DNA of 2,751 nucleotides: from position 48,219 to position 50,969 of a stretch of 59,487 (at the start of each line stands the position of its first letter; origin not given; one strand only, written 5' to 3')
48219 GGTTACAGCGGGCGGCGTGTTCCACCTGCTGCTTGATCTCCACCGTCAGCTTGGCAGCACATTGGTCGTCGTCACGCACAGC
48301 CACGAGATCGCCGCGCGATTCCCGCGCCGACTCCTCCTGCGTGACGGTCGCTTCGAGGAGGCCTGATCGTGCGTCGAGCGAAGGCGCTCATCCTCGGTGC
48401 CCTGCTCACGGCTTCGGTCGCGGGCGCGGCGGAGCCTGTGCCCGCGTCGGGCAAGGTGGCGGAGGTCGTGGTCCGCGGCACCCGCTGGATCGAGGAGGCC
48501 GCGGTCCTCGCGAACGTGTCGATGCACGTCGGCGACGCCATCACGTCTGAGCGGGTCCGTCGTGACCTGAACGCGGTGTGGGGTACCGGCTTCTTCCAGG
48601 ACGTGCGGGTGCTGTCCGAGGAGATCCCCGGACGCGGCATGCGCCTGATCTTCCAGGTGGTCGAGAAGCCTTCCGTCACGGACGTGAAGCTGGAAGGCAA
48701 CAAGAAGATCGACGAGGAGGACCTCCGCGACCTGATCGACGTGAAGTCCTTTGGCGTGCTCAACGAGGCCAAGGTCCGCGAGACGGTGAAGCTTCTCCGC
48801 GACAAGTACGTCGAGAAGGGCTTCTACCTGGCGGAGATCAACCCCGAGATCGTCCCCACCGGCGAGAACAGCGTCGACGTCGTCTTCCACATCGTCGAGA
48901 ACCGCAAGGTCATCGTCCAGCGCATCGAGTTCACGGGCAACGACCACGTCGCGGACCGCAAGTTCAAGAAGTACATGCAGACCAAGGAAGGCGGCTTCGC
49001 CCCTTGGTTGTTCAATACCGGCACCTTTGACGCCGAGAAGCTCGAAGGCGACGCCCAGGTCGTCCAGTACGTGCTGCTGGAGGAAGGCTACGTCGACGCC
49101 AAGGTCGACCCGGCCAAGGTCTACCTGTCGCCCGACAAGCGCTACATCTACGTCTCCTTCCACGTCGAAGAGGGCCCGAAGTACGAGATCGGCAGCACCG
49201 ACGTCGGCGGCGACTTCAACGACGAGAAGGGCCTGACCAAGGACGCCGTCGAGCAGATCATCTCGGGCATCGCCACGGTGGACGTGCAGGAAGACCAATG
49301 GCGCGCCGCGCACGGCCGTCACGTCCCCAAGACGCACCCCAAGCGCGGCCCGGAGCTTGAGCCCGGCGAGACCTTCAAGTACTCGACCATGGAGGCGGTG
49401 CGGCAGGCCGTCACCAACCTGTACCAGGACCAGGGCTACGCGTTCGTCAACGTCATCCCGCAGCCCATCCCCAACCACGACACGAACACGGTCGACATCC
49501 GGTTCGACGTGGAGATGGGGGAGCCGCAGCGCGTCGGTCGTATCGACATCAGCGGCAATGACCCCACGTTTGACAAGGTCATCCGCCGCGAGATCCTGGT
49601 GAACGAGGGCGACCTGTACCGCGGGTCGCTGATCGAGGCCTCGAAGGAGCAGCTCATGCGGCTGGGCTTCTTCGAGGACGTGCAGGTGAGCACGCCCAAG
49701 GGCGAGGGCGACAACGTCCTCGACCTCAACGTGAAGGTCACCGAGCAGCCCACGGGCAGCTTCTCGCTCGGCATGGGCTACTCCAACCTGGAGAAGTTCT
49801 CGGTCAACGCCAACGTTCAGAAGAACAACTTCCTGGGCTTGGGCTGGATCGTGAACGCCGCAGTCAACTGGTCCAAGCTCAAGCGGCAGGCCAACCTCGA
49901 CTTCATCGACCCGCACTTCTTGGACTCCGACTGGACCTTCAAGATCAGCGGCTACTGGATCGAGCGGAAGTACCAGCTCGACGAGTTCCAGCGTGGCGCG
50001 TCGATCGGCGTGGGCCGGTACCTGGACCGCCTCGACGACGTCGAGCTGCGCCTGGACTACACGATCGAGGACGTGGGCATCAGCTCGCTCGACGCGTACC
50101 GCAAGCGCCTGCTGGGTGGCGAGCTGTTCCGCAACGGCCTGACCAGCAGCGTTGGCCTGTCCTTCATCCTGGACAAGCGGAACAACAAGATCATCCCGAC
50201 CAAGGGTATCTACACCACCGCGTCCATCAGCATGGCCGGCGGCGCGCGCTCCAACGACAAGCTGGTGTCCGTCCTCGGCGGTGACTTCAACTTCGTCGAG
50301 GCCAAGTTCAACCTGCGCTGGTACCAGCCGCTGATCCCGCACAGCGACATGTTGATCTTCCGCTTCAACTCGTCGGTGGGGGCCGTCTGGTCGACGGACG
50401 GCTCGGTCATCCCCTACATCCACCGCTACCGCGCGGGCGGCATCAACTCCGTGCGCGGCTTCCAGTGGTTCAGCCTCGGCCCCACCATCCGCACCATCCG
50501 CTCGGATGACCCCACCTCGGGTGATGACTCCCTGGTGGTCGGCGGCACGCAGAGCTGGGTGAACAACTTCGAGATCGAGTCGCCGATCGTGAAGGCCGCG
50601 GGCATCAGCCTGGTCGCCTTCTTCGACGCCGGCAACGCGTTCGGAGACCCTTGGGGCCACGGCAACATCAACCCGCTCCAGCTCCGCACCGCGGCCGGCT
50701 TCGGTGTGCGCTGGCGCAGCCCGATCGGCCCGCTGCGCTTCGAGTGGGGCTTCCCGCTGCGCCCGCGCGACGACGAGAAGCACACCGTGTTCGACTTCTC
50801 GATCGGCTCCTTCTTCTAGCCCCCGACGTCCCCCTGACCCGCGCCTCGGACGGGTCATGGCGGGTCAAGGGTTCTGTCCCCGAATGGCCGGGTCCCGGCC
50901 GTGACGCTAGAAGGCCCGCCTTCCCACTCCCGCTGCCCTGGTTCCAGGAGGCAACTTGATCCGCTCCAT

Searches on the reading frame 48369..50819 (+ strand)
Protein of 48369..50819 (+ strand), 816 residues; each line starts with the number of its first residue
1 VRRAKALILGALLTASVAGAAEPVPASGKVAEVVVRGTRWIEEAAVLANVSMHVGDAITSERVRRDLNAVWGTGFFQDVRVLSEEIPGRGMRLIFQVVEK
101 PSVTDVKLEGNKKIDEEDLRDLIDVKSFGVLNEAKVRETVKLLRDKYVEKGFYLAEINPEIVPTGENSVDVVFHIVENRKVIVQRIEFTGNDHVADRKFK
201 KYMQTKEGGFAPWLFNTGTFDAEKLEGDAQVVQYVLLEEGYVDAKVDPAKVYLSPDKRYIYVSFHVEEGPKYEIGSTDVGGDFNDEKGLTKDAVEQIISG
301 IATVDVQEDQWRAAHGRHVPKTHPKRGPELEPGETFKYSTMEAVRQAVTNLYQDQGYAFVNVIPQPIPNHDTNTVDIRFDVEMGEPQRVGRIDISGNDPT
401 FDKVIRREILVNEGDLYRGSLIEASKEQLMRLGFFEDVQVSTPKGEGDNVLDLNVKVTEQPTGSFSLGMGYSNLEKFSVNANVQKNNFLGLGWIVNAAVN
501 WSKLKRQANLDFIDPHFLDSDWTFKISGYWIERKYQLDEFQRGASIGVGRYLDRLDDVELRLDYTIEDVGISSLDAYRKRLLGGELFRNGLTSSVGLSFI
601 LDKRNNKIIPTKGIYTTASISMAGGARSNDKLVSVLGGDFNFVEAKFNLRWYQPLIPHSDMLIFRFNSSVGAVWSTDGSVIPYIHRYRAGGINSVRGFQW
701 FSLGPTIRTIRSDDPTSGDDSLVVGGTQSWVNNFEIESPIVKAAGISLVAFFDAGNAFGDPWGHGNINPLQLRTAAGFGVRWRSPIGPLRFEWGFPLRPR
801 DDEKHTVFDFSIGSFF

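Call 68: search_protein_families(library=pfam, proteins=[window:48369-50819:+], max_evalue=0.0001)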
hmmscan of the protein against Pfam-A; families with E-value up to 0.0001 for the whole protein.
window:48369-50819:+ (816 aa): 3 families
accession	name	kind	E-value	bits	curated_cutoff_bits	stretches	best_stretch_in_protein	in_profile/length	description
PF07244.20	POTRA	-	7.4e-62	206.5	21.3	4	102-177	2-78/79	Surface antigen variable number repeat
PF01103.29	Omp85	-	1.5e-52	179.6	24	1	487-816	1-325/325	Omp85 superfamily domain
PF08479.16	POTRA_2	-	1.6e-08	34.7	24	0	103-156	3-56/76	POTRA domain, ShlB-type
